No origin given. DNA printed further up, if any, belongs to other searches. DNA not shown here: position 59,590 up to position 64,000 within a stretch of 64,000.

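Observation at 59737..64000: Giant secreted Endonuclease-I-family nuclease fused to five Calx-beta repeats, FN3 and a C-terminal dockerin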

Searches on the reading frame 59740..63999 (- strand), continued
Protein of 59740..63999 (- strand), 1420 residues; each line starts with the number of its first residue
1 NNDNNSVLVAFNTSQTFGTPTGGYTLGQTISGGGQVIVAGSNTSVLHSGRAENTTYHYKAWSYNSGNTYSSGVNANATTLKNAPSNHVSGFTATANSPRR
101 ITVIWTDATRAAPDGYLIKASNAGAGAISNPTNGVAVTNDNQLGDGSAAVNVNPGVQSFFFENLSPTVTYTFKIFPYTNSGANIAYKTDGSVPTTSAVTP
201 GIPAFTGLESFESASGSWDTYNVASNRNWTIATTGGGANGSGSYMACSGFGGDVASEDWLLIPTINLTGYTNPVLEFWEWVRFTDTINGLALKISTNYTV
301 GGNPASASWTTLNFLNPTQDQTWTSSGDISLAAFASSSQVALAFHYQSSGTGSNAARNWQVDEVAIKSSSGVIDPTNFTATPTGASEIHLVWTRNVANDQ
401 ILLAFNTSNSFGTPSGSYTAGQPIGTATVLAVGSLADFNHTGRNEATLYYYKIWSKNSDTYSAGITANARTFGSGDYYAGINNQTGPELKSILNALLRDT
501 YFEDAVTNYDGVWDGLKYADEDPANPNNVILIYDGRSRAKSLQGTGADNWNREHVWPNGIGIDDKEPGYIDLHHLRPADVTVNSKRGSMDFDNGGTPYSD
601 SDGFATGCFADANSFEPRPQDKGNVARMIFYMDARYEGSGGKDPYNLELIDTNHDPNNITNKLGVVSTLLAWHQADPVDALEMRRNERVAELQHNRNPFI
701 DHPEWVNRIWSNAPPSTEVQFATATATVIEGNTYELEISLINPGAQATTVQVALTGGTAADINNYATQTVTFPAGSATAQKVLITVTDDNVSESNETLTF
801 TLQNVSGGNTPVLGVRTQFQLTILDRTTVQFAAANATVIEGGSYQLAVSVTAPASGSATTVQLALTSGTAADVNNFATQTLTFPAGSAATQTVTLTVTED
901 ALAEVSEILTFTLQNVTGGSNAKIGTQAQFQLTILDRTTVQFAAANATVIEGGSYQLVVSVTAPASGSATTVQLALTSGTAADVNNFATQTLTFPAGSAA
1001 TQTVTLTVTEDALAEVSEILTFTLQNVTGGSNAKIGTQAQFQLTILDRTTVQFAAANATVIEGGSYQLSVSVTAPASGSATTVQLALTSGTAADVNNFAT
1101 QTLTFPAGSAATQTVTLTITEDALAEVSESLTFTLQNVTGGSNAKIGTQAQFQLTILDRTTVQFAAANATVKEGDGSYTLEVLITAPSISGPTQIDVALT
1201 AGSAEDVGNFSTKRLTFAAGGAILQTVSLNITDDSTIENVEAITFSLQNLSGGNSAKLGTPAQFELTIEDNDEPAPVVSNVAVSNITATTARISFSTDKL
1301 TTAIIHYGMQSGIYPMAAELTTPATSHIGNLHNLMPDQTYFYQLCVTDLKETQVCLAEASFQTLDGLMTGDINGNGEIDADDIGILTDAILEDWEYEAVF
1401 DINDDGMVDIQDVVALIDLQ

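Call 13: list_cluster_members(proteins=[P0001])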
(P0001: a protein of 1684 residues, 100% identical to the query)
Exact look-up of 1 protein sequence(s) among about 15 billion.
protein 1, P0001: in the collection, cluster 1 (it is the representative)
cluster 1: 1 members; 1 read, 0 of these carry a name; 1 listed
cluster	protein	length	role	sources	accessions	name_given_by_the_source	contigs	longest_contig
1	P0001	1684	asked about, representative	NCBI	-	-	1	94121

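Call 18: find_related_loci(query=P0001, collection=genome_contigs, flank=10000)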
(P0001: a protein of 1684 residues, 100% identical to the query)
Query P0001 (1684 aa) in genome_contigs; peptide patterns used: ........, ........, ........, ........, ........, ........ (x = any residue, [..] = any of these).
505 stretches matched a pattern; 476 encode a relative of the query (tblastn E <= 1e-3); the best 80 are kept; 80 distinct loci.
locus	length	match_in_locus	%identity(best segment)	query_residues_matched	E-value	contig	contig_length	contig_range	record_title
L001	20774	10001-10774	48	740-993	2e-64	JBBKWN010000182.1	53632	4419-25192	MAG: Rheinheimera sp. isolate metabat_bins.280 k119_2652260, whole genome shotgun sequence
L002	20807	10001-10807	48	702-975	2e-64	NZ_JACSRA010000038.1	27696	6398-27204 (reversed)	Clostridium cibarium strain Sa3CVN1 NODE_38_length_27696_cov_32.340309, whole genome shotgun sequence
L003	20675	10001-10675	53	741-975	4e-64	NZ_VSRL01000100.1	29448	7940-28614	Lentzea indica strain PSKA42 NODE_100_length_29448_cov_22.727691, whole genome shotgun sequence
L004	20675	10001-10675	52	740-974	2e-62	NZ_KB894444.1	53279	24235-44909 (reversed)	Actinokineospora enzanensis DSM 44649 C503DRAFT_scaffold00042.42, whole genome shotgun sequence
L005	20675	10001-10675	51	741-975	2e-62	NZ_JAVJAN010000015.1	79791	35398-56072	Clostridium aquiflavi strain 5 N-1 Scaffolds_15_79791, whole genome shotgun sequence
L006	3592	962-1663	50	741-979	8e-63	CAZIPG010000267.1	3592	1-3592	MAG TPA_asm: uncultured Rheinheimera sp. isolate SRP219642_co8_499 genome assembly, contig: NODE_52670_length_3592_cov_3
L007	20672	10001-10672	51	741-974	1e-61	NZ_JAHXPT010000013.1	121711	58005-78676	Clostridium weizhouense strain YB-6 NODE_13_length_121711_cov_124.348052, whole genome shotgun sequence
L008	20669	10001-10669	52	741-974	2e-61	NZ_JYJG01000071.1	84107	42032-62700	Lentzea aerocolonigenes strain NRRL B-16140 contig14.1, whole genome shotgun sequence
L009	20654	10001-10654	51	748-975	5e-61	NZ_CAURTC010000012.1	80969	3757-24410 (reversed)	MAG: uncultured Clostridium sp. isolate ERR9969217_bin.24_MetaWRAP_v1.3_MAG ERZ21615794.125, whole genome shotgun sequen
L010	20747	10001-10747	49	737-992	9e-61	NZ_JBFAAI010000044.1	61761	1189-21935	Actinoplanes sp. NPDC023801 NPDC023801_85_H4.ctg-0044, whole genome shotgun sequence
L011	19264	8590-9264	50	740-974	9e-61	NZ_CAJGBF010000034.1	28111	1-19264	Rossellomorea arthrocnemi strain EAR8, whole genome shotgun sequence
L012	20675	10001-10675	50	740-974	7e-61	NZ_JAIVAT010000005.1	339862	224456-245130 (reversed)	Rossellomorea aquimaris strain AcN21-5 AcN21-5_ctg005, whole genome shotgun sequence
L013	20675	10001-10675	50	740-974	7e-61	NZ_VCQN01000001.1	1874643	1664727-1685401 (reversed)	Bacillus sp. BHET2 NODE_1_length_1874643_cov_50.3494, whole genome shotgun sequence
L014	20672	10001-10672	52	741-974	5e-61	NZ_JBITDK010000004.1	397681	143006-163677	Streptomyces sp. NPDC051567 NPDC051567_35_H11.ctg-0004, whole genome shotgun sequence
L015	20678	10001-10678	51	740-977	1e-60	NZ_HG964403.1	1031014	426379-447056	Bacillus ndiopicus isolate FF3, whole genome shotgun sequence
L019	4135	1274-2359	48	738-1532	9e-61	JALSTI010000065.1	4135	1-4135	MAG: Melioribacteraceae bacterium isolate 356-308_metabat2_scaf2bin.093 356-308_scaffold_17191_c1, whole genome shotgun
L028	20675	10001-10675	50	741-975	9e-60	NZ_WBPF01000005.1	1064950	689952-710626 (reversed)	Bacillus sp. CH140a_4T NODE_5_length_1064852_cov_68.882179, whole genome shotgun sequence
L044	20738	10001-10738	46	731-975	4e-59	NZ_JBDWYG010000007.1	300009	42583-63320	MAG: Aliiglaciecola sp. isolate LC.122.F.C4_512_010 LC_122_F_C4_512_010_000000000008, whole genome shotgun sequence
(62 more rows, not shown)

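Call 33: search_protein_families(library=pfam, proteins=[L044:9347-13729:+, L019:410-3631:+], max_evalue=0.01)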
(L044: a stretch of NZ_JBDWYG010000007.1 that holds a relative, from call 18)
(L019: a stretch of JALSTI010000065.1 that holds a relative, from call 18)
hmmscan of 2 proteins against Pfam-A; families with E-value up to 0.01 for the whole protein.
L044:9347-13729:+ (1461 aa): 3 families
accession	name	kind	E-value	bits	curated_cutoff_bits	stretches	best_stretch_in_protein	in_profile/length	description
PF04231.19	Endonuclease_1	-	3.5e-42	145.2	25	1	242-457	1-235/235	Endonuclease I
PF00932.25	LTD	-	1.5e-38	131.9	34.3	3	495-604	6-107/109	Lamin Tail Domain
PF01336.31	tRNA_anti-codon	-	0.0051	17.1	27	0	900-931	40-72/75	OB-fold nucleic acid binding domain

L019:410-3631:+ (1074 aa): 5 families
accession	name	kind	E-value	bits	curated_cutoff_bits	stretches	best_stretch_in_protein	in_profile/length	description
PF04231.19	Endonuclease_1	-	1.1e-39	137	25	1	418-639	1-235/235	Endonuclease I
PF18942.5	DUF5689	-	1.4e-09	38.6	28.6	1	818-951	87-216/217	Family of unknown function (DUF5689)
PF03160.20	Calx-beta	-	9.5e-07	29.3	27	1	293-404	6-118/119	Calx-beta domain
PF00041.27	fn3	-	1.1e-05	26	25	1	198-285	2-83/84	Fibronectin type III domain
PF16656.11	Pur_ac_phosph_N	-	0.0024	18.8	30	1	203-285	7-91/93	Purple acid Phosphatase, N-terminal domain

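Call 65: search_protein_families(library=pfam, proteins=[P0116], max_evalue=0.001)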
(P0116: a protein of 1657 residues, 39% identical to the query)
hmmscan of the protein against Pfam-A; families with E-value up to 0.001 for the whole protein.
P0116 (1657 aa): 5 families
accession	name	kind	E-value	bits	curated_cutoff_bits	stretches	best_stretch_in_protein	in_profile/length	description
PF00963.24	Cohesin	-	1.6e-24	87.1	24.1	3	763-860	3-109/139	Cohesin domain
PF19190.6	BACON_2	-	7.8e-19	67.8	25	2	896-988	2-93/94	Viral BACON domain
PF13004.13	BACON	-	6.9e-15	55.2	25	2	929-987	4-61/61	Putative binding domain, N-terminal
PF18962.6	Por_Secre_tail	-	4.7e-13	49.7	27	1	1579-1655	1-75/75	Secretion system C-terminal sorting domain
PF16409.10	DUF5017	-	5.4e-10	39.5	28.8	1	663-768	62-182/187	Domain of unknown function (DUF5017)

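Call 66: find_encoding_contigs(protein=P0116, flank=10000, max_places=3)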
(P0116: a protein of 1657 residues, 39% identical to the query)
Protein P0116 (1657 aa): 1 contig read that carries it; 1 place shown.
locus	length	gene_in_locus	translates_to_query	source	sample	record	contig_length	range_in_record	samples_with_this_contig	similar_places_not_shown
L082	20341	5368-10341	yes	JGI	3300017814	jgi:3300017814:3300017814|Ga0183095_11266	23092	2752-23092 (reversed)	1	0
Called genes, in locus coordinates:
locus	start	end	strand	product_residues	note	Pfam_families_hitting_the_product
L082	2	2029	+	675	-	?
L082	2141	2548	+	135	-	PF04519:Bactofilin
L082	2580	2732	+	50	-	PF09527:ATPase_gene1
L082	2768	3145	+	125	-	-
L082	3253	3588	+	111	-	PF11325:DUF3127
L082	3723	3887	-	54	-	-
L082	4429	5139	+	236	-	-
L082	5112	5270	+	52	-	-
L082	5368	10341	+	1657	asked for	PF00963:Cohesin (weak), PF19190:BACON_2, PF16409:DUF5017, PF00963:Cohesin, PF13004:BACON (weak), PF19190:BACON_2, PF00963:Cohesin, PF18962:Por_Secre_tail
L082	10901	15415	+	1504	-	PF18911:PKD_4 (weak), PF18911:PKD_4 (weak), PF00801:PKD (weak), PF18911:PKD_4, PF18911:PKD_4, PF18911:PKD_4, PF18911:PKD_4, PF13585:CHU_C, +4 more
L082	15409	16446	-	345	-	PF02737:3HCDH_N, PF00725:3HCDH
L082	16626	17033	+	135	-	PF20791:Acyl-ACP_TE_C, PF01643:Acyl-ACP_TE (faint), PF13279:4HBT_2, PF03061:4HBT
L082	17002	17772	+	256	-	PF00378:ECH_1, PF16113:ECH_2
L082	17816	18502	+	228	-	PF00378:ECH_1, PF16113:ECH_2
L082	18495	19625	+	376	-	PF00109:ketoacyl-synt (faint), PF00195:Chal_sti_synt_N (weak), PF08545:ACP_syn_III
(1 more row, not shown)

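Call 73: search_protein_families(library=ncbifam, proteins=[L044:9347-13729:+, L028:10001-10675:+], max_evalue=0.001)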
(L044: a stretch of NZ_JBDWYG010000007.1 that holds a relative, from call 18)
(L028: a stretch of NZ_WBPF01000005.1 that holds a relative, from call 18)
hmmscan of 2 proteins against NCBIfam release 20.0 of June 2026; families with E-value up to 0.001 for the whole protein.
L044:9347-13729:+ (1461 aa): 4 families
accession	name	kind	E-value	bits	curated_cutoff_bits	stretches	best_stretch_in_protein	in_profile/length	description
NF033681.1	ExeM_NucH_DNase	subfamily_domain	1.5e-183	611.6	300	1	861-1396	1-546/546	ExeM/NucH family extracellular endonuclease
NF033680.1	exonuc_ExeM-GG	exception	7.5e-86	289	1300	3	672-1206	35-604/884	extracellular exonuclease ExeM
NF045851.1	mem_nucl_MnuA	subfamily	6e-09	36.3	185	1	1125-1395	20-316/317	MnuA family membrane nuclease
NF011716.0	PRK15137.1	equivalog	1.1e-05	25.5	372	1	329-454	116-227/235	deoxyribonuclease I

L028:10001-10675:+ (225 aa): 1 family
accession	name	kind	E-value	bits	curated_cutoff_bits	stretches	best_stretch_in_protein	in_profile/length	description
NF011716.0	PRK15137.1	equivalog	4.8e-08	33.3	372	1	91-215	117-227/235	deoxyribonuclease I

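Call 77: search_protein_families(library=pfam, proteins=[P0009], max_evalue=0.01)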
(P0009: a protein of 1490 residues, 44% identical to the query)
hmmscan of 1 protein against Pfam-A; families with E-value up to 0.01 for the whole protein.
P0009 (1490 aa): 2 families
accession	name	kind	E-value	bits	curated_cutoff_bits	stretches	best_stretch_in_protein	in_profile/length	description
PF00041.27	fn3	-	2.9e-08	34.2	25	1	1136-1223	2-75/84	Fibronectin type III domain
PF00932.25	LTD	-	6.7e-07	30.1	34.3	1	1241-1323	3-74/109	Lamin Tail Domain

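Call 80: find_related_loci(query=P0001, collection=metagenome_contigs, flank=10000)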
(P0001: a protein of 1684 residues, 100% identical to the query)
Query P0001 (1684 aa) in metagenome_contigs; peptide patterns used: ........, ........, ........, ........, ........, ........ (x = any residue, [..] = any of these).
313 stretches matched a pattern; 268 encode a relative of the query (tblastn E <= 1e-3); the best 80 are kept; 80 distinct loci.
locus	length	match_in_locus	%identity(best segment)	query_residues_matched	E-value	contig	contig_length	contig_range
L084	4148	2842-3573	50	737-979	5e-66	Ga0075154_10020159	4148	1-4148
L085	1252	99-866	50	741-1004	3e-70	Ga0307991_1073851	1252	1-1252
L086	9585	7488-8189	50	741-979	1e-62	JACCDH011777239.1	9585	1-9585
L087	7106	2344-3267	40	731-1024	1e-61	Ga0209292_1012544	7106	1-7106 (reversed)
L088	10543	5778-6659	41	731-1014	8e-61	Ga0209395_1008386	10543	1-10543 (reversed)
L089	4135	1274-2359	48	738-1532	5e-61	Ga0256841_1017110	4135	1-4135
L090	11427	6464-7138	49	741-975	2e-60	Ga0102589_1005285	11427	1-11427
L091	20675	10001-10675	50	741-975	4e-60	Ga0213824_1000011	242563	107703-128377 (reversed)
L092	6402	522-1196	50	741-975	2e-60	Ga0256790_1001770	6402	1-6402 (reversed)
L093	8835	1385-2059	50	741-975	5e-60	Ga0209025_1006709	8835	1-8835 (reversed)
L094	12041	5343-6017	49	741-975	3e-59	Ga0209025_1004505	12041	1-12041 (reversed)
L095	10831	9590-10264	52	739-974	3e-59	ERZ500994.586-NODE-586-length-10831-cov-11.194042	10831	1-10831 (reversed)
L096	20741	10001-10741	46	731-977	4e-59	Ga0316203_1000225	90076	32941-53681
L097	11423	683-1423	46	731-977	4e-59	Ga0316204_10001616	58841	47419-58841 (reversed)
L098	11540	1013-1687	49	741-975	4e-59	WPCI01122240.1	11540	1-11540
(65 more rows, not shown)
